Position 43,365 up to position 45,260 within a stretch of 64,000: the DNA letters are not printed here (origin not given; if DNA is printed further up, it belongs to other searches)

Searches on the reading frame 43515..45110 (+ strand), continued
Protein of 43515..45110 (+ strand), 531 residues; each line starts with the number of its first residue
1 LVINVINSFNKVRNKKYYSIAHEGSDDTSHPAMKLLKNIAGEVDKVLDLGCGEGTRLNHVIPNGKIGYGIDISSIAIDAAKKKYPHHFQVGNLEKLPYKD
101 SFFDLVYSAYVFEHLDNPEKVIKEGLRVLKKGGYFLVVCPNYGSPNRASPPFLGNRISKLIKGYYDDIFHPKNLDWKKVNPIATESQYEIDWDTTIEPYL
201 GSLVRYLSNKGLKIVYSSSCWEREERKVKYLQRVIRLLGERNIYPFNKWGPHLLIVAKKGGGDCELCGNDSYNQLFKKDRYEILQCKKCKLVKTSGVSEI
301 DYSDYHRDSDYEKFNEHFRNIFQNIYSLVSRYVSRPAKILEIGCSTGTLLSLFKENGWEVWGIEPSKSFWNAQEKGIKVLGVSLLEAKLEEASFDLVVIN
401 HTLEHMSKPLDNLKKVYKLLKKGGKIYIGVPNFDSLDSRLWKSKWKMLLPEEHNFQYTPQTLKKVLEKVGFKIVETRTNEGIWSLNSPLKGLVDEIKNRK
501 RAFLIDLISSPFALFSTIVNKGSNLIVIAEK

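Call 42: search_solved_structures(query=window:43527-45107:+, max_evalue=0.001)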
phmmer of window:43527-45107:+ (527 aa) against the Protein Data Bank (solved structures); distinct sequences matched with E-value up to 0.001: 39.
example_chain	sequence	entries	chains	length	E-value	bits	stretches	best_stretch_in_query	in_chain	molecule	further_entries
3cc8_A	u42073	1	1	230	2.1e-12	49.6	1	304-468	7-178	Putative methyltransferase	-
3dli_A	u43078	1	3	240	2.3e-10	42.8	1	298-473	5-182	methyltransferase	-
3mgg_A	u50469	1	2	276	3.7e-09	38.9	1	40-140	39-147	Methyltransferase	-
1vlm_A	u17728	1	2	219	2.1e-08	36.3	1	334-467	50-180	SAM-dependent methyltransferase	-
3l8d_A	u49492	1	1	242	4.2e-08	35.4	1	38-146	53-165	Methyltransferase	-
1xxl_A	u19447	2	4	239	4.4e-08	35.3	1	40-140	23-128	YcgJ protein | ycgJ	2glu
1p91_A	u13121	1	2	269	5.8e-08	34.9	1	34-136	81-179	Ribosomal RNA large subunit methyltransferase A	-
3hnr_A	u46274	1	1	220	9.5e-08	34.2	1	312-482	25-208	probable methyltransferase BT9727_4108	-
6uak_A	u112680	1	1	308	1.7e-07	33.4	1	31-134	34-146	SAM dependent methyltransferase LahSB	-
6mro_A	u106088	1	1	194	1.8e-07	33.3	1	26-153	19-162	methyl transferase from Methanosarcina acetivorans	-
6f5z_A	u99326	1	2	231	2.4e-07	32.9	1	26-142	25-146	24-sterol C-methyltransferase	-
3ccf_A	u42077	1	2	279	3.6e-07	32.3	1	31-134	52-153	Cyclopropane-fatty-acyl-phospholipid synthase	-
3i9f_A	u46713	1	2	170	4.7e-07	31.9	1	35-153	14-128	Putative type 11 methyltransferase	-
8gdu_A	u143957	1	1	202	8.1e-07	31.1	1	26-151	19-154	Methyltransferase domain-containing protein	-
1ve3_A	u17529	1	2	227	1.1e-06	30.7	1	306-432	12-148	hypothetical protein PH0226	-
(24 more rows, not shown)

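Call 43: search_protein_families(library=ncbifam, proteins=[window:43527-45107:+], max_evalue=0.001)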
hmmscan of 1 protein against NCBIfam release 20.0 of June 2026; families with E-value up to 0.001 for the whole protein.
window:43527-45107:+ (527 aa): 46 families (the best 25 are shown)
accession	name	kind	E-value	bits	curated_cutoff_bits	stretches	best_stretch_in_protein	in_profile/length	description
NF045667.1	MTase_DVU1556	equivalog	6.8e-29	100.8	155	2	38-133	22-119/213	DVU_1556 family methyltransferase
TIGR02072.1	BioC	equivalog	7e-24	85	184.95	2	29-133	24-132/244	malonyl-ACP O-methyltransferase BioC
TIGR02081.1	metW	equivalog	1.2e-20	73.9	189.5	2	324-436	6-119/194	methionine biosynthesis protein MetW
NF043040.1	corrin_prot_MT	hypoth_equivalog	3.4e-20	72.4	180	2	324-424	34-147/216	corrinoid protein-associated methyltransferase CpaM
TIGR01983.1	UbiG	equivalog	2.1e-19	69.7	102.95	2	39-133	50-151/228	bifunctional 2-polyprenyl-6-hydroxyphenol methylase/3-demethylubiquinol 3-O-methyltransferase UbiG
TIGR01934.1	MenG_MenH_UbiE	subfamily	6.6e-18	64.8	158.35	2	38-134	39-142/223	ubiquinone/menaquinone biosynthesis methyltransferase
NF001244.0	PRK00216.1-5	equivalog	2.4e-16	59.7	216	1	30-133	42-153/236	bifunctional demethylmenaquinone methyltransferase/2-methoxy-6-polyprenyl-1,4-benzoquinol methylase UbiE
NF040539.1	AST_met_ArsM_2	exception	4.4e-15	56.2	240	1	24-132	41-162/262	putative arsinothricin biosynthesis methyltransferase ArsM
NF007610.0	PRK10258.1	equivalog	1.2e-14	54.3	342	1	28-130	31-135/251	malonyl-ACP O-methyltransferase BioC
NF041537.1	ArsM_AhpD_UU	exception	5.5e-14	51.7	510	1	39-133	77-180/345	arsenite methyltransferase/AhpD domain selenoprotein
TIGR04345.1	ovoA_Cterm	equivalog_domain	4.5e-13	49.3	170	1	388-472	133-215/242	putative 4-mercaptohistidine N1-methyltransferase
NF001241.0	PRK00216.1-2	equivalog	6.1e-13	48.9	327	1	38-135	51-148/231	demethylmenaquinone methyltransferase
NF047649.1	MTase_UXPK_star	exception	7.9e-13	48.1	460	1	40-133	79-181/283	methyltransferase/UXPK-star double selenoprotein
NF008300.0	PRK11088.1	equivalog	1.3e-12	47.8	303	1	31-136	78-182/272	23S rRNA (guanine(745)-N(1))-methyltransferase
NF004452.0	PRK05785.1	equivalog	3.2e-12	46.4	207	1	26-212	39-218/228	hypothetical protein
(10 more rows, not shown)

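Call 50: find_encoding_contigs(protein=P0097, flank=3000, max_places=5)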
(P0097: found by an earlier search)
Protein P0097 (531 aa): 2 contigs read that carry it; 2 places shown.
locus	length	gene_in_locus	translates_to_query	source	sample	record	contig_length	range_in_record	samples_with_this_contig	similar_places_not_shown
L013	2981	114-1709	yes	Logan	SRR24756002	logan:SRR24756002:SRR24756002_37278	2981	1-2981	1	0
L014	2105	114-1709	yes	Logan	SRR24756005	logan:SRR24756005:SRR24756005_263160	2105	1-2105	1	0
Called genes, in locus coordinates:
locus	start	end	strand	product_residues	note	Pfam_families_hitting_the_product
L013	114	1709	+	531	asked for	PF07021:MetW, PF13489:Methyltransf_23, PF08241:Methyltransf_11, PF08242:Methyltransf_12, PF13649:Methyltransf_25, PF13847:Methyltransf_31, PF13489:Methyltransf_23, PF07021:MetW, +10 more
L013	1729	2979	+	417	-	?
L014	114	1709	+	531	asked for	PF07021:MetW, PF13489:Methyltransf_23, PF08241:Methyltransf_11, PF08242:Methyltransf_12, PF13649:Methyltransf_25, PF13847:Methyltransf_31, PF13489:Methyltransf_23, PF07021:MetW, +10 more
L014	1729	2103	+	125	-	?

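Call 55: predict_structure(alignment_id=A2)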
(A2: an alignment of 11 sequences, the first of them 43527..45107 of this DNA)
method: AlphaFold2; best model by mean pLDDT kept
length: 527 residues; sequences in the alignment: 11
mean_pLDDT: 76.7   pTM: 0.56
mean pLDDT of the five models: 76.7, 75.0, 74.4, 71.1, 68.8
residues with pLDDT >= 90: 135; 70-90: 231; 50-70: 109; < 50: 52
segments of 3 or more residues with pLDDT < 50: 1-8, 140-149, 178-192, 478-485
pLDDT, mean of each block of 10 residues (from residue 1): 40 61 76 82 89 79 88 89 90 88 80 83 88 71 40 59 63 54 46 64 75 70 63 73 71 77 85 82 92 54 68 79 88 91 89 94 82 87 91 94 89 97 94 84 79 94 96 69 49 50 61 80 96
secondary structure, 60 per line:
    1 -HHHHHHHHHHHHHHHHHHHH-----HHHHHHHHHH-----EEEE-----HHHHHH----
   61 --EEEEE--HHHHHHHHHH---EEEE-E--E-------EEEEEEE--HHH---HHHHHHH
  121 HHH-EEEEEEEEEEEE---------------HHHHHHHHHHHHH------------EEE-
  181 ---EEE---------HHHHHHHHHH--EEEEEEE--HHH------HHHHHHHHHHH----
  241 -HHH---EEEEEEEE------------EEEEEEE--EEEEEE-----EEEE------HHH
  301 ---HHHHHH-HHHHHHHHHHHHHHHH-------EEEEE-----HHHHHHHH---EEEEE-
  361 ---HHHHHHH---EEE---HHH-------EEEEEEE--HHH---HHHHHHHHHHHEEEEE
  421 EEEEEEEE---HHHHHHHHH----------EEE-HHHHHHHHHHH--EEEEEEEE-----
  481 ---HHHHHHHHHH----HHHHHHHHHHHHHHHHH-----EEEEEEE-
elements in order: H2-21 H27-36 E42-45 H51-56 E63-67 H70-79 E83-86 E99-105 H114-123 E125-136 H152-164 E177-179 E184-186 H196-205 E208-214 H226-236 E248-255 E268-274 E277-282 E288-291 H304-309 H311-326 E334-338 H344-351 E355-359 H364-370 E374-376 E390-396 H405-415 E416-428 H432-440 E451-453 H455-465 E468-475 H484-493 H498-514 E520-526
